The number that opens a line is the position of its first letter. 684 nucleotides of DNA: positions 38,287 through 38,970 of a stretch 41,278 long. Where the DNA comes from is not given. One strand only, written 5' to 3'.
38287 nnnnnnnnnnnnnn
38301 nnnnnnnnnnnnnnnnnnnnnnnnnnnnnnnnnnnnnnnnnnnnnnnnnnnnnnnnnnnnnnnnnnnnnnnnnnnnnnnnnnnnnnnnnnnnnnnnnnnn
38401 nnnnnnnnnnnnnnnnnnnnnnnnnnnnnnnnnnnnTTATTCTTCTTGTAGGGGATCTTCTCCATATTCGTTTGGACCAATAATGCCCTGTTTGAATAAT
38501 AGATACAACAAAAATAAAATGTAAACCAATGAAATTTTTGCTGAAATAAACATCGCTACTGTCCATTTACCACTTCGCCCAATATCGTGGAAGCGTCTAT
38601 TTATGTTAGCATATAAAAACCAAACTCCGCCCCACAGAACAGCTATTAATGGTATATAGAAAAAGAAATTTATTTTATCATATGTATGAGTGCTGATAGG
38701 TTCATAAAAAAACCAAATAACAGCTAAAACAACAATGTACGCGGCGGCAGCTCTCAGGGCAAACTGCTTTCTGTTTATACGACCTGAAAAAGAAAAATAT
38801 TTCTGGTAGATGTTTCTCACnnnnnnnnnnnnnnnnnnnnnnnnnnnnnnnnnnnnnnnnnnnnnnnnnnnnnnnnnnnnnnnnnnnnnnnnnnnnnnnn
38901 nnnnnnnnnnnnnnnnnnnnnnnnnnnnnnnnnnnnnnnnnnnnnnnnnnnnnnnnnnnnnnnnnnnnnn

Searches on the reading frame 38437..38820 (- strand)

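Call 88: search_protein_families(library=pfam, proteins=[window:38437-38820:-], max_evalue=0.001)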
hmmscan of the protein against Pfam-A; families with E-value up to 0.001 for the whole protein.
window:38437-38820:- (127 aa): 1 family
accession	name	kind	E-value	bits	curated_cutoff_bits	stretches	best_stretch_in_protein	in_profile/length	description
PF05656.20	DUF805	-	2.9e-18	66.8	25.7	1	8-121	1-111/111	Protein of unknown function (DUF805)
